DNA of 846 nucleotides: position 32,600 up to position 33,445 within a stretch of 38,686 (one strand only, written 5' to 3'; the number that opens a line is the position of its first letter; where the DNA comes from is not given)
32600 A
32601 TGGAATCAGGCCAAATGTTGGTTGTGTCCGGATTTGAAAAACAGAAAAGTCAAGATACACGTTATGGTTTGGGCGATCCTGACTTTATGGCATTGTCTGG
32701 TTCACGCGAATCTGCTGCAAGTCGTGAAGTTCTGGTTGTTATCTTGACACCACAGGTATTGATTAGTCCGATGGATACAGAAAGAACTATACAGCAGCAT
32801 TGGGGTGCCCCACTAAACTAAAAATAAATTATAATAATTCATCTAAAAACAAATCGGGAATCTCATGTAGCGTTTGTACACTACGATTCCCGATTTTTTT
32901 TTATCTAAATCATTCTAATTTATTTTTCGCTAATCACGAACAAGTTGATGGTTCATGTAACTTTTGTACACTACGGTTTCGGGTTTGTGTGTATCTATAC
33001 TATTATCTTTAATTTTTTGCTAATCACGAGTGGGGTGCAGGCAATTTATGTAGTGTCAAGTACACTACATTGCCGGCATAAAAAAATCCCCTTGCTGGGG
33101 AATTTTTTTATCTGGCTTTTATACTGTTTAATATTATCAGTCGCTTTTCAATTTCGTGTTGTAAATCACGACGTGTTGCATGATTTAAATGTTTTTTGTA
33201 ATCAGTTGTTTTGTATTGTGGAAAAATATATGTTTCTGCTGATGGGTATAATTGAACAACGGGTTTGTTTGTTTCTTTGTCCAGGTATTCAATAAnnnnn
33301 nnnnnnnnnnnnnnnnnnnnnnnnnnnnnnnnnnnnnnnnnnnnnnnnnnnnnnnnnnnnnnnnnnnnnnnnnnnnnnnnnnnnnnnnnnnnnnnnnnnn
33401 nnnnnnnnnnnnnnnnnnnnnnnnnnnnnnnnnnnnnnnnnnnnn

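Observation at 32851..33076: Tandem ~90-nt repeat array carrying a conserved bulged hairpin with a compensatory base-pair swap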

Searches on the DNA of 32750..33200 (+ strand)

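Call 12: search_rna_families(source=window, start=32750, end=33200, threshold=evalue, max_evalue=10, show_alignments=3)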
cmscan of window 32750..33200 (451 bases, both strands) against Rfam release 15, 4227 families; matches with E-value up to 10: 22.
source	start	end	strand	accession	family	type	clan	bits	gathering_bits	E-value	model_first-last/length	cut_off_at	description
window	32799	32934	-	RF04128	MIR8562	Gene; miRNA;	-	36.9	211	3.4e-05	59-197/242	no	MIR8562 microRNA precursor family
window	32797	32929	-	RF01742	lactis-plasmid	Gene; sRNA;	-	27.6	70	0.023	1-106/106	no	lactis-plasmid RNA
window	33080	33157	-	RF02844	RefA9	Gene; antisense;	-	25.5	49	0.089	1-64/64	no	Enterococcus sRNA A9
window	32817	32930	-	RF04228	MIR6140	Gene; miRNA;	-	25.3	140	0.015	1-165/165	no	MIR6140 microRNA precursor family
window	33042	33111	+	RF00106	RNAI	Gene; antisense;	-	23.2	47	0.037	1-102/102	no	RNAI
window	33044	33114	+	RF02064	STnc370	Gene; sRNA;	-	23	54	1.1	1-71/71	no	Enterobacterial sRNA STnc370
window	33047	33126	+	RF00238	ctRNA_pND324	Gene; antisense;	-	22.8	45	0.52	1-86/86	no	ctRNA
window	33080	33158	-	RF02083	OrzO-P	Gene; antitoxin;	-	21.9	60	0.34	1-76/76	no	OrzO-P RNA antitoxin family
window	33075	33135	-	RF02064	STnc370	Gene; sRNA;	-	21.3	54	2.6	1-71/71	no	Enterobacterial sRNA STnc370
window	32844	32903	+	RF00971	mir-578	Gene; miRNA;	-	21.1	98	0.26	1-84/84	no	mir-578 microRNA precursor family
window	32837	32910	+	RF04134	MIR7504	Gene; miRNA;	-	19.9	83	0.7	1-124/124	no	MIR7504 microRNA precursor family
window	32817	32930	+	RF04228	MIR6140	Gene; miRNA;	-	19.8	140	0.35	1-165/165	no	MIR6140 microRNA precursor family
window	32783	32906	+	RF02316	TtnuHACA9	Gene; snRNA; snoRNA; HACA-box;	-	19.5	100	1.1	1-135/135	no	Tetrahymena snoRNA TtnuHACA9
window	33057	33111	+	RF01859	Phe_leader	Cis-reg; leader;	-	19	55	1.2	1-125/125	no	Phenylalanine leader peptide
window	33075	33200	-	RF02084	STnc130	Gene; sRNA;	-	18.4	55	3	1-135/135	no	Enterobacteria sRNA STnc130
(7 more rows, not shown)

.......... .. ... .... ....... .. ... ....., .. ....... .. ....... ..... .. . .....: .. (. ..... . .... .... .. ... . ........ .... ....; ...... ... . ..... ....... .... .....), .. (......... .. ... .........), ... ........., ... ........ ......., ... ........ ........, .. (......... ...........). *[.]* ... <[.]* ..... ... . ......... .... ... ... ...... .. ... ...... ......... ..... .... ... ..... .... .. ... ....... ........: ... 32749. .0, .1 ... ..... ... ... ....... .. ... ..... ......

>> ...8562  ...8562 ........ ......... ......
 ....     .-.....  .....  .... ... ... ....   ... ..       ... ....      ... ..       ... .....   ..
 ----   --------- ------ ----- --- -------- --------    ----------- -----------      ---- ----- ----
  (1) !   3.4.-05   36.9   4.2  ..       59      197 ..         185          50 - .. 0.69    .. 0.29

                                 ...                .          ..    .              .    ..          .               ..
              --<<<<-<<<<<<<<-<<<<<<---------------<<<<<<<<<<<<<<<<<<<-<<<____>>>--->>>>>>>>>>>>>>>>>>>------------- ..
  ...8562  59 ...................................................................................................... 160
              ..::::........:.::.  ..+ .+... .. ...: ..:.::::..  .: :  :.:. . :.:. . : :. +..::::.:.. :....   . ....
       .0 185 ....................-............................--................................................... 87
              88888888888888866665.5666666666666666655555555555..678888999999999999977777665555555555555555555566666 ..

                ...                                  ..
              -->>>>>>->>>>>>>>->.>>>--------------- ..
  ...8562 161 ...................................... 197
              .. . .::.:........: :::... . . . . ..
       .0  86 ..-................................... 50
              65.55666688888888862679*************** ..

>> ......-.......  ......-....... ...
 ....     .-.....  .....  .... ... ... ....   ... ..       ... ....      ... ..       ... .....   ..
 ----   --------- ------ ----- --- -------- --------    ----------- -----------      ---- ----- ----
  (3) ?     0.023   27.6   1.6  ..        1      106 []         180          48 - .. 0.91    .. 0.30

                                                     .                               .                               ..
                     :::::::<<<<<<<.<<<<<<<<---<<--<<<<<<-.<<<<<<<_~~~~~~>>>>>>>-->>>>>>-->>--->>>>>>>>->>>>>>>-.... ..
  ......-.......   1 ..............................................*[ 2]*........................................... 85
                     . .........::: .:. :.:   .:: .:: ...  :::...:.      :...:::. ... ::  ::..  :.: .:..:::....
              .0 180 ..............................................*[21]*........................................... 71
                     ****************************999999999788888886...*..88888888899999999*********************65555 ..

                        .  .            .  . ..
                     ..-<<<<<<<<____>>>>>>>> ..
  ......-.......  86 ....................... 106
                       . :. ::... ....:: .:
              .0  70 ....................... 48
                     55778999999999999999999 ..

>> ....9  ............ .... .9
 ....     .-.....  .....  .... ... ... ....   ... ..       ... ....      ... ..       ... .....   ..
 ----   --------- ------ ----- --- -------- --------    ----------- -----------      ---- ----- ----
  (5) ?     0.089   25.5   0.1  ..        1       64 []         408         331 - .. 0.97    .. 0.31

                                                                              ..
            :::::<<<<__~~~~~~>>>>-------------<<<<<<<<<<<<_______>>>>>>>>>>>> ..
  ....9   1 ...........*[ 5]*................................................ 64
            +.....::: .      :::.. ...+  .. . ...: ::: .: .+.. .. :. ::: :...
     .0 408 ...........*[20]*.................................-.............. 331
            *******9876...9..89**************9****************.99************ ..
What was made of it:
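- On Any Rfam RNA family: The best sub-threshold hits in the region are long-hairpin miRNA precursor models far below their cutoffs (call 12).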

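Call 56: build_rna_model(alignment_id=A1, structure=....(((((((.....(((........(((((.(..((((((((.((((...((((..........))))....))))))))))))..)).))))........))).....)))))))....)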
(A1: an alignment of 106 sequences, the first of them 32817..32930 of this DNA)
Model R1 built from alignment A1 (106 sequences, 122 columns); structure: as given.
model positions 114; base pairs 32; branch points 0; effective number of sequences 2.09; information 0.59 bits per position. Calibrated on 0.2 Mb of random sequence (short: E-values are rough).
structure used (alignment columns):
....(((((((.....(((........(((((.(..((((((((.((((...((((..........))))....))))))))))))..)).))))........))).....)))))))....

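Call 59: search_with_rna_model(model_id=R1, source=window, filters=off, max_evalue=10, show_alignments=3)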
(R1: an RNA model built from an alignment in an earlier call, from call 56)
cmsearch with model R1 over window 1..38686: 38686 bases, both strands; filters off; matches with E-value up to 10: 16.
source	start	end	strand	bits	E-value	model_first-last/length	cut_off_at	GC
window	32817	32930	+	115.8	1.1e-26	1-114/114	no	0.25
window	32817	32930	-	52.2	4.6e-10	1-114/114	no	0.25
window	32931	33009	+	30.6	0.0002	16-103/114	no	0.34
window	33036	33078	+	26.3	0.0028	37-78/114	no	0.44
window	2938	2997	+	18.5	0.3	1-114/114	no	0.28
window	2938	2997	-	17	0.74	1-114/114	no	0.28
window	33616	33646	+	15.2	2.2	1-114/114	no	0.23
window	17774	17867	+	14.9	2.7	1-114/114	no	0.28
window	1561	1678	-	13.9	4.7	1-114/114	no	0.37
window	26795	26858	-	13.7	5.2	1-114/114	no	0.25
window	25660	25712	+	13.6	5.9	1-114/114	no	0.23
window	36868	36955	-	13.5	6.1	1-114/114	no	0.34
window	33616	33646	-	13.4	6.3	1-114/114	no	0.23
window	15832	15890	+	13.1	7.6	1-114/114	no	0.24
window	18912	18950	+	12.8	9.5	1-114/114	no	0.18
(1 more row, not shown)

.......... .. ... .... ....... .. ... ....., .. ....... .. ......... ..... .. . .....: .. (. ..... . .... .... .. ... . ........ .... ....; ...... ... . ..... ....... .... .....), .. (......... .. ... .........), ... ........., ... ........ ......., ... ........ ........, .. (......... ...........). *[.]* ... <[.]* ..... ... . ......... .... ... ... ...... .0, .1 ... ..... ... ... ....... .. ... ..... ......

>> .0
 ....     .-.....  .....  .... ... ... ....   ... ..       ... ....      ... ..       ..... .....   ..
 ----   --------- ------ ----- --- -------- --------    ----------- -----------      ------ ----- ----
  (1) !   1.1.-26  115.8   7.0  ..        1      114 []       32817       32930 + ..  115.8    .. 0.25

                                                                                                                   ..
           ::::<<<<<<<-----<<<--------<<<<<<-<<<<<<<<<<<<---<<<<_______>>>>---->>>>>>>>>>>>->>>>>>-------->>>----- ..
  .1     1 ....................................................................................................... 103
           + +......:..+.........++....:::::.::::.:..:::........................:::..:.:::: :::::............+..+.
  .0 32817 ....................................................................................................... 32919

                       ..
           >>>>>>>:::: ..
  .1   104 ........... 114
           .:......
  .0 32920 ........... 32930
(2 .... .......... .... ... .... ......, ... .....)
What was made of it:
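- Checked: Nothing else in the window scores (call 59).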

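Call 68: search_dna_similar(query=window:32817-33076:+, collection=plasmids, mode=distant, max_evalue=0.001, max_rows=10)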
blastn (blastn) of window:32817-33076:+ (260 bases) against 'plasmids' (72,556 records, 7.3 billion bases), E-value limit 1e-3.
No match.

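Call 69: search_dna_similar(query=window:32817-33076:+, collection=phages, mode=distant, max_evalue=0.001, max_rows=10)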
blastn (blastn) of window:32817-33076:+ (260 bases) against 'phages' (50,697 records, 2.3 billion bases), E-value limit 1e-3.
No match.
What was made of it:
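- Tried and rejected: Plasmid and phage collections gave no match (calls 68, 69).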

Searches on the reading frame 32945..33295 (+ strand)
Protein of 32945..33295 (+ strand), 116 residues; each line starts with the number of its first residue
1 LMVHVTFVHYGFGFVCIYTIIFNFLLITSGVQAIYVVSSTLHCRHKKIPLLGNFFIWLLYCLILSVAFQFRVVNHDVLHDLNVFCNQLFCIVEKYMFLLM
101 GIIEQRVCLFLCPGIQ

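Call 7: search_protein_families(library=pfam, proteins=[window:32945-33295:+])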
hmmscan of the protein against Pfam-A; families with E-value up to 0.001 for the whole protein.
window:32945-33295:+ (116 aa): 0 families
